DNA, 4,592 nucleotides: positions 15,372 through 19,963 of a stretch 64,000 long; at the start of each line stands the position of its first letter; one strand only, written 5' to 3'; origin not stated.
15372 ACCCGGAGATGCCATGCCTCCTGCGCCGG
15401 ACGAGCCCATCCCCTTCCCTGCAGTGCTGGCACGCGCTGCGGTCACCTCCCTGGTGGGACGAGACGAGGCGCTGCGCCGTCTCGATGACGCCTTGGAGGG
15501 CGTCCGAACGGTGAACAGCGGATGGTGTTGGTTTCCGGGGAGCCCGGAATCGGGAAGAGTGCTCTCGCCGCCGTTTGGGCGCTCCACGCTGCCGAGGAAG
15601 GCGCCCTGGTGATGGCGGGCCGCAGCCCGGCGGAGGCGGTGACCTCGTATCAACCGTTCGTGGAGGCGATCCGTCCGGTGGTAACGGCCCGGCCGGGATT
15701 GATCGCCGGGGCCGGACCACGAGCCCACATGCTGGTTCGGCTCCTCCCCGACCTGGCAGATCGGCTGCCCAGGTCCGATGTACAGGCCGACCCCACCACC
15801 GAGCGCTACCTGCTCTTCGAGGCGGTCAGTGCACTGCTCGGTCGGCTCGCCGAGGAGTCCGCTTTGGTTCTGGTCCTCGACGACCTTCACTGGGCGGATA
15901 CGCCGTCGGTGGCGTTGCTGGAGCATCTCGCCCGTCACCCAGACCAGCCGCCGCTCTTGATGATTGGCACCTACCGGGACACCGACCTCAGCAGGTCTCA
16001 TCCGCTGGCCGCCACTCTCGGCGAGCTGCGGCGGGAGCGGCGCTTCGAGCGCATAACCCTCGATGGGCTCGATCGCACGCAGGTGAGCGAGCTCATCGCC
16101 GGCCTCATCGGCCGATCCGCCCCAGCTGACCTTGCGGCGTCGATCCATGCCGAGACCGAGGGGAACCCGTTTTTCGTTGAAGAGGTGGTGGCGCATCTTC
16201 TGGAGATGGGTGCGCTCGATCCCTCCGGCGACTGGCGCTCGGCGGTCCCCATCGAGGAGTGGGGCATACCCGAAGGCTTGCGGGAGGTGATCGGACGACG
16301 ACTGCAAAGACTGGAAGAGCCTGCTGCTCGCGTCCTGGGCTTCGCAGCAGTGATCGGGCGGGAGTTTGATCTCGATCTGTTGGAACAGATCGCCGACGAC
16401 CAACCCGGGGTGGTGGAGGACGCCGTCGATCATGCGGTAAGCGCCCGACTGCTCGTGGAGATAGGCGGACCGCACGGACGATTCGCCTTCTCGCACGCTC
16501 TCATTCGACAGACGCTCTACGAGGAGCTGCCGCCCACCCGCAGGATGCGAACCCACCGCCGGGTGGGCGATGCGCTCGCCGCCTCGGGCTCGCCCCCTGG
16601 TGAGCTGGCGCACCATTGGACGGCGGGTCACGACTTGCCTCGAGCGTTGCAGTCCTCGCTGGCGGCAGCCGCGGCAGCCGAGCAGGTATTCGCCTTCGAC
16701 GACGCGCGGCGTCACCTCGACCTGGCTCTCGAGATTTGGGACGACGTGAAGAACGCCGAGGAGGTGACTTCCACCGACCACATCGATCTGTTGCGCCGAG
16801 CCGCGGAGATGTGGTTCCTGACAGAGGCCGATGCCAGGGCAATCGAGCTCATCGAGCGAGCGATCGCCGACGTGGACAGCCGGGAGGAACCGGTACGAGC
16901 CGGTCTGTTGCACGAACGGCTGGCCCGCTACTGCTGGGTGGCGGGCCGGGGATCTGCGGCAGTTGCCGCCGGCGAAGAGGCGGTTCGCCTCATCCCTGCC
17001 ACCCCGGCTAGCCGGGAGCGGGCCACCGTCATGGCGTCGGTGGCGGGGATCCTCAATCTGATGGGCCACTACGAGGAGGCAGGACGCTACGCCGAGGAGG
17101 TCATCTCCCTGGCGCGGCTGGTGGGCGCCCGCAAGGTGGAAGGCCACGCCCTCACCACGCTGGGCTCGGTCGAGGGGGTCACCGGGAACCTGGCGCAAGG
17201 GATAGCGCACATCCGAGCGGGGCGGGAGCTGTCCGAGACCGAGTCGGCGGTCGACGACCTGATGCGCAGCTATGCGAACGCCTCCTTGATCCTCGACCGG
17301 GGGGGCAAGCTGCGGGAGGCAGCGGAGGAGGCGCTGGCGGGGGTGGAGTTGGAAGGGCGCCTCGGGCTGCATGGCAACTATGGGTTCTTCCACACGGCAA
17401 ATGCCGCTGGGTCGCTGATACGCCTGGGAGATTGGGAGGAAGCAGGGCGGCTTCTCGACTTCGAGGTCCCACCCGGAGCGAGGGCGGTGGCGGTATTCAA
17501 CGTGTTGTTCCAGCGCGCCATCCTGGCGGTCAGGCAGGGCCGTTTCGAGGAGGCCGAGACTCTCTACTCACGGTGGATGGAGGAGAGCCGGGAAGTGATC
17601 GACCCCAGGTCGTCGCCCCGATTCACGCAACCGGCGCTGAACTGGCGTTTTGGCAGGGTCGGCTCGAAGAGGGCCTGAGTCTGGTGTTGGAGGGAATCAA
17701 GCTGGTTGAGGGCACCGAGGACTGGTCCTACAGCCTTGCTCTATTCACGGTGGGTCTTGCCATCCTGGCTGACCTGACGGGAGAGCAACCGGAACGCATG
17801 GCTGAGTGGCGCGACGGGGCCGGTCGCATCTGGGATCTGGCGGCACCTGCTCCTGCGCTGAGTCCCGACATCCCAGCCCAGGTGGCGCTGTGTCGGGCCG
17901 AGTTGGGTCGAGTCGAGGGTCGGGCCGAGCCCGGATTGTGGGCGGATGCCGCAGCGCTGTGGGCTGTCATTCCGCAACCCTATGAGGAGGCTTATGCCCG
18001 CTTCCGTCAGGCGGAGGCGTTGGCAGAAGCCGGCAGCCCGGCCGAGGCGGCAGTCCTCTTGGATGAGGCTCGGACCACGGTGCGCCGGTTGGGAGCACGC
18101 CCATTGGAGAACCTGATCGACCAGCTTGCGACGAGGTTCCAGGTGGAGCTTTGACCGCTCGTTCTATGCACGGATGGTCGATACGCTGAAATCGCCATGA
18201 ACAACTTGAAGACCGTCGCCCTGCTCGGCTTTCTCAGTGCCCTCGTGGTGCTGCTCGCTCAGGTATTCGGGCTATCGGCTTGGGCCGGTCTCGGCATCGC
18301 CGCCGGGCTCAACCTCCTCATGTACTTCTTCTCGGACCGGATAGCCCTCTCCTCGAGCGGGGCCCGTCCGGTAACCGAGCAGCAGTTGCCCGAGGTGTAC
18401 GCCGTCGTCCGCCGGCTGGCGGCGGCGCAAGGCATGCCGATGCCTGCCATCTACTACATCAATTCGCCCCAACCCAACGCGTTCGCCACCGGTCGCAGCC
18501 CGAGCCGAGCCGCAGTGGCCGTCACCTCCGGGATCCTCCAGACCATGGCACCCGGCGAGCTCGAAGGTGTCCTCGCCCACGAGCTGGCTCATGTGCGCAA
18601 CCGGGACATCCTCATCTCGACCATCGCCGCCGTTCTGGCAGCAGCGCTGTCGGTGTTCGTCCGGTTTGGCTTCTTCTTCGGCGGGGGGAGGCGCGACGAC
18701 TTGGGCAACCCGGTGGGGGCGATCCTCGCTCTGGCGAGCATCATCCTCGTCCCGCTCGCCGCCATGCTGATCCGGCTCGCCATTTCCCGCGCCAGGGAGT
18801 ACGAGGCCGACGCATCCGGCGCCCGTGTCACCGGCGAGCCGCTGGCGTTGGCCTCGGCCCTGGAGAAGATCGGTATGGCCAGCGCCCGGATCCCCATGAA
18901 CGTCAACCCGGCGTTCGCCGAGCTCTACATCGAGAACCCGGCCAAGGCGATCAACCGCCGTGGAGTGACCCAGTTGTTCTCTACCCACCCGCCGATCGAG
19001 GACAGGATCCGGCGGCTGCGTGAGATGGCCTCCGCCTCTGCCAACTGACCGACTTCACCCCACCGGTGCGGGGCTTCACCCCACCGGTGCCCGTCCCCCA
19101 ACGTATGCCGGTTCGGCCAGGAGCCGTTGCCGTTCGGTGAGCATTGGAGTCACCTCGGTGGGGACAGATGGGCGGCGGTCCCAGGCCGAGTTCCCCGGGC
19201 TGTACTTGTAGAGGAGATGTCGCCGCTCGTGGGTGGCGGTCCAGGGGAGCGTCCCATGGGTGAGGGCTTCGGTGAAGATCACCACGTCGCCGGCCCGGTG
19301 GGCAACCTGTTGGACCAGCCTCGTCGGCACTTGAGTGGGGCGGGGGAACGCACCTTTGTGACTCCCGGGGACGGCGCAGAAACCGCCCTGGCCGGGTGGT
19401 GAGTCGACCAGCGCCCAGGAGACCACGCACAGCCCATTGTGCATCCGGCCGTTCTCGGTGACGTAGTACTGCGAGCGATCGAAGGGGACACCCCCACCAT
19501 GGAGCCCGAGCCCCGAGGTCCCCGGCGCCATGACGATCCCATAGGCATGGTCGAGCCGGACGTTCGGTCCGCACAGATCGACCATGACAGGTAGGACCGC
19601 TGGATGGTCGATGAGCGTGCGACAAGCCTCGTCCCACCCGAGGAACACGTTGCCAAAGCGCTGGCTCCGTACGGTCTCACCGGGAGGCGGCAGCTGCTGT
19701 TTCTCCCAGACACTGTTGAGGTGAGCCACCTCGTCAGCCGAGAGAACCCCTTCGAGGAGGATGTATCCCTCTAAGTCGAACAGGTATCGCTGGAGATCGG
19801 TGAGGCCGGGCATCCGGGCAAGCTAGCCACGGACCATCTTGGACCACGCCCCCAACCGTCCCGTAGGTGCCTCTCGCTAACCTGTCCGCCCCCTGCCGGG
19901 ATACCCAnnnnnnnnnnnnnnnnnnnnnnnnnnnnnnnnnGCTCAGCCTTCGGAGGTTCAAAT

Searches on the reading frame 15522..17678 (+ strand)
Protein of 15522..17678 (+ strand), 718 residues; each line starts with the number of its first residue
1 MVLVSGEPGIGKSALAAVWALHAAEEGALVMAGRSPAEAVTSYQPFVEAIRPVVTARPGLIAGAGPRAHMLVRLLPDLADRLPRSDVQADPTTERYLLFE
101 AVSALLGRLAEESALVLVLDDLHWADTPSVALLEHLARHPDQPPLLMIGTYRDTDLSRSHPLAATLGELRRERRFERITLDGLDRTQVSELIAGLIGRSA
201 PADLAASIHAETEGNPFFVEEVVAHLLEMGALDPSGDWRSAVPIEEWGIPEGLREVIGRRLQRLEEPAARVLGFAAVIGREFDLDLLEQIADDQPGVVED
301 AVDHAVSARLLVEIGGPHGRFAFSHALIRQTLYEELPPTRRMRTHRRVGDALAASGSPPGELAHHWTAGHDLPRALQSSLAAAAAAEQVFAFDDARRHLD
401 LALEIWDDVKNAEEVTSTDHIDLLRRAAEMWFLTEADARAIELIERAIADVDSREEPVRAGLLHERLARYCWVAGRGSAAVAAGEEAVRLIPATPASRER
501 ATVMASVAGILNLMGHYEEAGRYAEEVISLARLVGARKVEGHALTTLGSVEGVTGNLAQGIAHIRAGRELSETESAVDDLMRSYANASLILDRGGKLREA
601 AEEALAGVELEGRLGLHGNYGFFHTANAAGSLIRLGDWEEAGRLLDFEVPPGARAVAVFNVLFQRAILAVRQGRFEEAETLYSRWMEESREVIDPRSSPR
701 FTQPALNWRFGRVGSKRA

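Call 33: search_protein_families(library=pfam, proteins=[window:15522-17678:+], max_evalue=0.0001)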
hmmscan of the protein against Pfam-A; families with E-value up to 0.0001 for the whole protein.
window:15522-17678:+ (718 aa): 2 families
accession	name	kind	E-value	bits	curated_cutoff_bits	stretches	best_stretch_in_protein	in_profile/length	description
PF13191.12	AAA_16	-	1.3e-22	81.5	32.6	1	1-148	26-167/167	AAA ATPase domain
PF13424.12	TPR_12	-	1.7e-09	38.1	30.1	0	463-532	6-76/77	Tetratricopeptide repeat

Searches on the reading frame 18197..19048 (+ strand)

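Call 33: search_protein_families(library=pfam, proteins=[window:18197-19048:+], max_evalue=0.0001)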
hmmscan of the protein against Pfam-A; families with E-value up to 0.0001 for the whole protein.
window:18197-19048:+ (283 aa): 1 family
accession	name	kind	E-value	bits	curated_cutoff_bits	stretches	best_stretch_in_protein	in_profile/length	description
PF01435.24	Peptidase_M48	-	3.6e-36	125.2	20.3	1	63-277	3-185/186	Peptidase family M48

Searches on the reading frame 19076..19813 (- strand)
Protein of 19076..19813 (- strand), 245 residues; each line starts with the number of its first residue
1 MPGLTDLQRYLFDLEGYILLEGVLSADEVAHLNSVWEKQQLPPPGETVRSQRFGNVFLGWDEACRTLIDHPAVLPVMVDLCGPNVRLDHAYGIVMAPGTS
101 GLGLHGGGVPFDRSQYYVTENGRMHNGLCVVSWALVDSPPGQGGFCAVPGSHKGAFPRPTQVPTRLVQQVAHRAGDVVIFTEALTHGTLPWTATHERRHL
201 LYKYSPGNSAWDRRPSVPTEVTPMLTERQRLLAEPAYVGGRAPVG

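Call 33: search_protein_families(library=pfam, proteins=[window:19076-19813:-], max_evalue=0.0001)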
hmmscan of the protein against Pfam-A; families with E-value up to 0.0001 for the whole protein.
window:19076-19813:- (245 aa): 1 family
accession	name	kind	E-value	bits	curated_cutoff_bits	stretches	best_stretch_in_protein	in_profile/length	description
PF05721.19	PhyH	-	2.7e-12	47.9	22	1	12-198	1-212/213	Phytanoyl-CoA dioxygenase (PhyH)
